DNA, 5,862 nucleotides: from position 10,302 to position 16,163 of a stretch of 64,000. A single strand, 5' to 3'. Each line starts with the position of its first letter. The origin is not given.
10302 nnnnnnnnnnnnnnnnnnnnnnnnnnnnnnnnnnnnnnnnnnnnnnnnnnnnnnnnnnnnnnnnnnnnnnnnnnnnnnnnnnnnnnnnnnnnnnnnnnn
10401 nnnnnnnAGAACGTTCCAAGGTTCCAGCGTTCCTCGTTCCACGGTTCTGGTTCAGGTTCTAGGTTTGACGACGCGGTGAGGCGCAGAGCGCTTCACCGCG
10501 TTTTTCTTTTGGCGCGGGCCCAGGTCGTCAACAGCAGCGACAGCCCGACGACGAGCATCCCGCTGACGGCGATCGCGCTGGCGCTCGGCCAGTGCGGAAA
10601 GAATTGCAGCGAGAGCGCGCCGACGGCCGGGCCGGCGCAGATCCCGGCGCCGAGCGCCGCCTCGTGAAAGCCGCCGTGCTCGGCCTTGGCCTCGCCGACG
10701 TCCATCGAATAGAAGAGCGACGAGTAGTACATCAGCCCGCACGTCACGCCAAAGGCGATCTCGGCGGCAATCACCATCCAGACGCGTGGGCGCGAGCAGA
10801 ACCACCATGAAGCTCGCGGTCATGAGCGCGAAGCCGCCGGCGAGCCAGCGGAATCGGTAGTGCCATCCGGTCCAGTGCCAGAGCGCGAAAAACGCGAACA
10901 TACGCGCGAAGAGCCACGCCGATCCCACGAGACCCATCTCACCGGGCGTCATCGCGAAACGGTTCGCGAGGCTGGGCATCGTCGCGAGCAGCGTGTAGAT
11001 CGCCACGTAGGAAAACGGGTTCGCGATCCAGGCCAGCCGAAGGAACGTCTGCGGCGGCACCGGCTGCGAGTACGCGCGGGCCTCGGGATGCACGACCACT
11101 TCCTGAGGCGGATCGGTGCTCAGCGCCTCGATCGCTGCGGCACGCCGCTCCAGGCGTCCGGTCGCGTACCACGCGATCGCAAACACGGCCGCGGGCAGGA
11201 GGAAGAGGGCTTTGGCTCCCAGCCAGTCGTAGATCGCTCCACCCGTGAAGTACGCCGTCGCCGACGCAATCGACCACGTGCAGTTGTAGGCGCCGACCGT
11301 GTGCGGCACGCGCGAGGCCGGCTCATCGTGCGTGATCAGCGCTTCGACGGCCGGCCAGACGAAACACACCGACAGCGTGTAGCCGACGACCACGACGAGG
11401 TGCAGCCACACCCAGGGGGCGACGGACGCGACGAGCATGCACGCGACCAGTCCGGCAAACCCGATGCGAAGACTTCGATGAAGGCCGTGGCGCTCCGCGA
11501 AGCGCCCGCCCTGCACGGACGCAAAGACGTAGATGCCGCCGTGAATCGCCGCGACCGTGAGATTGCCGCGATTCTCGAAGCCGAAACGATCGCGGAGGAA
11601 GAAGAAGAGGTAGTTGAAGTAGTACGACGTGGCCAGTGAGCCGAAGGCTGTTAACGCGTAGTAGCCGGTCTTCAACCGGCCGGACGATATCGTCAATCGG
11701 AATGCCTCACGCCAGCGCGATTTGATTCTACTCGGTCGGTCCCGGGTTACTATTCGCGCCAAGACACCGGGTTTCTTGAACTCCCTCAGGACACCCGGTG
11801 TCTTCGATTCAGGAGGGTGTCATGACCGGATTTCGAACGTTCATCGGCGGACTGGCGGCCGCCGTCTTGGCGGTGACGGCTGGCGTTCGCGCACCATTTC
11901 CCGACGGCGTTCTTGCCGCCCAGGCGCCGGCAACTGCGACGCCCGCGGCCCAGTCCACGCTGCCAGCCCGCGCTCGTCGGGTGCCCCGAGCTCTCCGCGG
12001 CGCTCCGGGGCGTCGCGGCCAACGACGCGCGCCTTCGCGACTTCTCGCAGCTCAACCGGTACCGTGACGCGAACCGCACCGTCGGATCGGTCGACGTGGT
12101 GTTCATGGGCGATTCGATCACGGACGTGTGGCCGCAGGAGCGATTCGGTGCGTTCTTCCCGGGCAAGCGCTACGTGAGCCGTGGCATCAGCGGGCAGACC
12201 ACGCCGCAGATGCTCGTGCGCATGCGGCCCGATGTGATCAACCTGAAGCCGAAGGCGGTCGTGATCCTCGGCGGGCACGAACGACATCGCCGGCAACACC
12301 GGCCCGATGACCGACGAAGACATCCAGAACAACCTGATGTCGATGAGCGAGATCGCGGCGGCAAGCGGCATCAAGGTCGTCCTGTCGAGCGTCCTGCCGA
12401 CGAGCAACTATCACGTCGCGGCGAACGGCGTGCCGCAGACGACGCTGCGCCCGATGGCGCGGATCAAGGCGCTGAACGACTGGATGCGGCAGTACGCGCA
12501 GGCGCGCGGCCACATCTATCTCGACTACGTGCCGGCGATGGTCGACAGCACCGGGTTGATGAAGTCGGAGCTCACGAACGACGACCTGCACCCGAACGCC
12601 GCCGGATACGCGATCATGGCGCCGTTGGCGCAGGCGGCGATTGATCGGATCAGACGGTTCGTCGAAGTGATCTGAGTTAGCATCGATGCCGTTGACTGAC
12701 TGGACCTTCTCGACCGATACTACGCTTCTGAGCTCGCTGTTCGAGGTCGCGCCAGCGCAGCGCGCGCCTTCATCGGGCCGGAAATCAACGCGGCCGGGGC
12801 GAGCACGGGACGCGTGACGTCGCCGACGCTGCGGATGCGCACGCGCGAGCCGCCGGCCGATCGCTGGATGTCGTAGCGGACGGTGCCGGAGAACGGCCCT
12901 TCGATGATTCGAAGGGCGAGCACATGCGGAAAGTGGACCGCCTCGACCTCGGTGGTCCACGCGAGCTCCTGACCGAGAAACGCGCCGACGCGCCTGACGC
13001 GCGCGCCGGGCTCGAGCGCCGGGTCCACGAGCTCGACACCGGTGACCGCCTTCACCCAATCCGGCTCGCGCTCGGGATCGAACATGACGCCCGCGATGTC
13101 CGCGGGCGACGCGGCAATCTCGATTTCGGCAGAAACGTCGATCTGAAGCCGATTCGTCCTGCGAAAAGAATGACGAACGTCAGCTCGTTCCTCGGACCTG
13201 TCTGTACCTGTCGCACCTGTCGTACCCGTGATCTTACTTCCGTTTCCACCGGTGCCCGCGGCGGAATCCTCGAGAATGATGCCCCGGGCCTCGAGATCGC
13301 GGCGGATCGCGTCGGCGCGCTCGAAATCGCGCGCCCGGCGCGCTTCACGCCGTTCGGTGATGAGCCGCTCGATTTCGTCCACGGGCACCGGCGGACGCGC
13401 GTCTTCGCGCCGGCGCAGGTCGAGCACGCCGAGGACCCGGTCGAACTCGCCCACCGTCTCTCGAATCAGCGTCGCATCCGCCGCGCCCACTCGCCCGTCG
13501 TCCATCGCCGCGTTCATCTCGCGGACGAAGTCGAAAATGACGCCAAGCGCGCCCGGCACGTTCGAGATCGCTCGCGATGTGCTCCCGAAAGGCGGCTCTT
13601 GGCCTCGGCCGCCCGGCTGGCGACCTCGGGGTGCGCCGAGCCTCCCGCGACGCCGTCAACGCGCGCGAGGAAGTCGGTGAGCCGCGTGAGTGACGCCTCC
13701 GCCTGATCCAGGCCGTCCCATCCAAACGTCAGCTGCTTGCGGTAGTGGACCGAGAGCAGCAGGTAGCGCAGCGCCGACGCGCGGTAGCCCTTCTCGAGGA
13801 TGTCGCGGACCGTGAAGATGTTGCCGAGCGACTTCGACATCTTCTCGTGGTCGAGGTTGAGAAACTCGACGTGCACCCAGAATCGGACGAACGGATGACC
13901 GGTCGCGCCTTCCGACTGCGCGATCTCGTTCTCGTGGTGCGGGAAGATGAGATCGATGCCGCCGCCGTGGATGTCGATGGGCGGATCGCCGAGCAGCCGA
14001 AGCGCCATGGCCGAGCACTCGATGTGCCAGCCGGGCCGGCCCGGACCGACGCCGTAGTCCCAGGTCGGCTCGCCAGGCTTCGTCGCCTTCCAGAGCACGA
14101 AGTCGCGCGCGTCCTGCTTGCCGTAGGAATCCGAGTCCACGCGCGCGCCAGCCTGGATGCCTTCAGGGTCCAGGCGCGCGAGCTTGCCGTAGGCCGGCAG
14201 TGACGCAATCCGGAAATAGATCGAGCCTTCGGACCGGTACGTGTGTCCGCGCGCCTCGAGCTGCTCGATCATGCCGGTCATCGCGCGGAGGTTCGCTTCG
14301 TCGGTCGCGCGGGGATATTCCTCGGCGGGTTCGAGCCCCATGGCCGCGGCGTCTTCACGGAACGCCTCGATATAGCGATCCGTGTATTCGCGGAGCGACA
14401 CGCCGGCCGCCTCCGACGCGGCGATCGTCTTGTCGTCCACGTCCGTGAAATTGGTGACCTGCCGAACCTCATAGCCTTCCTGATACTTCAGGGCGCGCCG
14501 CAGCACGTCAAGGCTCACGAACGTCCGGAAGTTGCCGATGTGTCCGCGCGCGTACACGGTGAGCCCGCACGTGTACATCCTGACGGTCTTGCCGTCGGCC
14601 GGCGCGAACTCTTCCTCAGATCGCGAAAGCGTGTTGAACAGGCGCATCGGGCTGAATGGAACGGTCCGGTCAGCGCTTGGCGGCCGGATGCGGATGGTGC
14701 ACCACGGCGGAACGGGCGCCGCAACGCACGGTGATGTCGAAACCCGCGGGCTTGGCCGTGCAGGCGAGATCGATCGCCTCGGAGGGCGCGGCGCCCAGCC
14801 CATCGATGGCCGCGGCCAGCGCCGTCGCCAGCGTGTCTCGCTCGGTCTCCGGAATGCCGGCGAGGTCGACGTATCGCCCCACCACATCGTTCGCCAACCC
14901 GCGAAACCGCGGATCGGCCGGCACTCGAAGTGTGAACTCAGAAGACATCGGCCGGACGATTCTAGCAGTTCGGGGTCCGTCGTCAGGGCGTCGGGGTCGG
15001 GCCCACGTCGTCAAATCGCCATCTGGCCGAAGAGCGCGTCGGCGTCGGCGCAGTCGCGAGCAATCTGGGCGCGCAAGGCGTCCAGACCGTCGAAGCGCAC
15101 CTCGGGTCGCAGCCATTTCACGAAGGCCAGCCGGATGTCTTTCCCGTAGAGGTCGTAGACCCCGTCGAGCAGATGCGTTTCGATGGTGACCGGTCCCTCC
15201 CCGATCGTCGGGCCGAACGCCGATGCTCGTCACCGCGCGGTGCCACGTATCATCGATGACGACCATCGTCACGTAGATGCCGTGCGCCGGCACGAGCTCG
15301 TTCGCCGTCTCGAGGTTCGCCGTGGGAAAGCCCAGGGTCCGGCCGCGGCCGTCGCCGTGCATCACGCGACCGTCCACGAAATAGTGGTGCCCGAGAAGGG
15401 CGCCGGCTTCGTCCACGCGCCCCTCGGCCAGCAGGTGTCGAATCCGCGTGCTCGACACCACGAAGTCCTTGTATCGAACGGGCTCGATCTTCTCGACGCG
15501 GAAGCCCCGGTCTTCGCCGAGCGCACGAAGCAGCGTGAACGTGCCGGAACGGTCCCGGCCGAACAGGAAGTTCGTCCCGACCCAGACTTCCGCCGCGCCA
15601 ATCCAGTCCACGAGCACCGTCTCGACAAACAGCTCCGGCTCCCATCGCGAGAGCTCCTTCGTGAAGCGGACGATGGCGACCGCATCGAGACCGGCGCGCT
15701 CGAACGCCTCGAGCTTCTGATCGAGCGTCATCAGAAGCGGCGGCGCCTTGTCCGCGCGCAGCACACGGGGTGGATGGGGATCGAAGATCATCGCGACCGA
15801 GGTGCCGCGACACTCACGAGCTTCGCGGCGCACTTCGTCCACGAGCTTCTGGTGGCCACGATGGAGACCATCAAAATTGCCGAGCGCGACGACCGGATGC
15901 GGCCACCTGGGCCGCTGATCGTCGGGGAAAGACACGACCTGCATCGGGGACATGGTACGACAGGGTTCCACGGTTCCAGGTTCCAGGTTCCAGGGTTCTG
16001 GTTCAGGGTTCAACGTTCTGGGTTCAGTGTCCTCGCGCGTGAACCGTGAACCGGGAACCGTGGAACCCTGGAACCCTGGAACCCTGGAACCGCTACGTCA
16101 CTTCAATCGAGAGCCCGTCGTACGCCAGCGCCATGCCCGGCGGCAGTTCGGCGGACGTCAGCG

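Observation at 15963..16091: Spacer-filling hairpins whose arms are degenerate heptanucleotide tandem arrays (type example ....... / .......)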

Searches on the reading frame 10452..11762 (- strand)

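Call 11: search_protein_families(library=pfam, proteins=[window:10452-11762:-])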
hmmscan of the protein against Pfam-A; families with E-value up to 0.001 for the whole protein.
window:10452-11762:- (436 aa): 1 family
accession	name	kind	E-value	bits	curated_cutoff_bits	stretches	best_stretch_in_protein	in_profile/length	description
PF07690.21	MFS_1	-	2.4e-20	73.2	33.4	2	36-326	2-291/347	Major Facilitator Superfamily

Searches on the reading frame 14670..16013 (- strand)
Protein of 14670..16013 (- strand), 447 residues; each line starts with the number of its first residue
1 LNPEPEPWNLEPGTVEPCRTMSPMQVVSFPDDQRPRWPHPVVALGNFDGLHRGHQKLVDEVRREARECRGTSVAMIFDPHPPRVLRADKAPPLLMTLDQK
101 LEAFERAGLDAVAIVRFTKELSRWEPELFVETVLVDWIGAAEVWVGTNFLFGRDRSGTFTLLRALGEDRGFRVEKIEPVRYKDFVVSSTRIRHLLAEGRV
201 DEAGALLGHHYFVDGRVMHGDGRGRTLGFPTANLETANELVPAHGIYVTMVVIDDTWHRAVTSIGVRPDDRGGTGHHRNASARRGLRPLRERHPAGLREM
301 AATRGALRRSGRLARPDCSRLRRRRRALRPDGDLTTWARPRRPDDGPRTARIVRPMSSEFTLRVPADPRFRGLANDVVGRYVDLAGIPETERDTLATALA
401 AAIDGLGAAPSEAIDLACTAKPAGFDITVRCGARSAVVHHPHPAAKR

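Call 11: search_protein_families(library=pfam, proteins=[window:14670-16013:-])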
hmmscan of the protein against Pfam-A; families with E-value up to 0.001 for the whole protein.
window:14670-16013:- (447 aa): 2 families
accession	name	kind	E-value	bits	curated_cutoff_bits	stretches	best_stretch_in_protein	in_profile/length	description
PF06574.18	FAD_syn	-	7e-46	156.4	27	1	38-190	6-158/158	FAD synthetase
PF01687.23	Flavokinase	-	8.4e-20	71.7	19.6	1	207-269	1-65/124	Riboflavin kinase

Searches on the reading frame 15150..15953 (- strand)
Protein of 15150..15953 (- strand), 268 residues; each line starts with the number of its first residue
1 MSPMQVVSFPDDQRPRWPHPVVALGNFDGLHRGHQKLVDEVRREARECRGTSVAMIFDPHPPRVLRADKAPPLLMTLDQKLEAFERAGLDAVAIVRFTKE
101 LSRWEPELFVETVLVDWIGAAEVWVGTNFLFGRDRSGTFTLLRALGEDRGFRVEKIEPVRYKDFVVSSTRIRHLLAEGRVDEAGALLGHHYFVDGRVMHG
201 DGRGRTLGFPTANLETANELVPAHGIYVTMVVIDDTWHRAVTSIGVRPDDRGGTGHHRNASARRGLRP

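Call 36: find_related_loci(query=window:15150-15953:-, collection=metagenome_contigs, flank=6000)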
Query window:15150-15953:- (268 aa) in metagenome_contigs; peptide patterns used: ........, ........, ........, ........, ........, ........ (x = any residue, [..] = any of these).
188 stretches matched a pattern; 120 encode a relative of the query (tblastn E <= 1e-3); the best 80 are kept; 80 distinct loci.
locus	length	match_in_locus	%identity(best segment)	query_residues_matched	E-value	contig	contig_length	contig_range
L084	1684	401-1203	98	1-268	7e-177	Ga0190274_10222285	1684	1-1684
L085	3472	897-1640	96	1-248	4e-166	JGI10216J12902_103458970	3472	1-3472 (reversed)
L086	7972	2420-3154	83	4-248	2e-138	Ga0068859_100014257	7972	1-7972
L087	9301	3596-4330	84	4-248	2e-136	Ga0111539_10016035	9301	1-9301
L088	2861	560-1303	81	1-248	2e-142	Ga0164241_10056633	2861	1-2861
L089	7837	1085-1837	78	3-253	2e-130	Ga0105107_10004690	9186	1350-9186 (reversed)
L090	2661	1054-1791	78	3-248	2e-136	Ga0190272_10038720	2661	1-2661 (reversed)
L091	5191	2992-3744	78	3-253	6e-131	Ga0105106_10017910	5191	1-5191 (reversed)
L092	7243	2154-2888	80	4-248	1e-129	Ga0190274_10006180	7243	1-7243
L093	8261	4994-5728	78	4-248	5e-129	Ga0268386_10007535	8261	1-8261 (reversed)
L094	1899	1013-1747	79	4-248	1e-137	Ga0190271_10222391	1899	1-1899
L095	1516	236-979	79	2-248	2e-139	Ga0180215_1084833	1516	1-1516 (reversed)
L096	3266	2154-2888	78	4-248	9e-133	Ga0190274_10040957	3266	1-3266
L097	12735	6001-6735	78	4-248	3e-128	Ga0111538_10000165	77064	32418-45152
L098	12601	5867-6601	78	4-248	3e-128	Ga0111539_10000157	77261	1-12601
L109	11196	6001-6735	77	4-248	1e-124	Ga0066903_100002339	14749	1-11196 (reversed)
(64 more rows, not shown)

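Call 93: search_protein_families(library=pfam, proteins=[L109:3615-4139:+, L109:3652-3807:+], max_evalue=0.05)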
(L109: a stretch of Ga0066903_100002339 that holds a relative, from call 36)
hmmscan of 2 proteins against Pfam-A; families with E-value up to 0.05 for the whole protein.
L109:3615-4139:+ (174 aa): 0 families

L109:3652-3807:+ (51 aa): 0 families
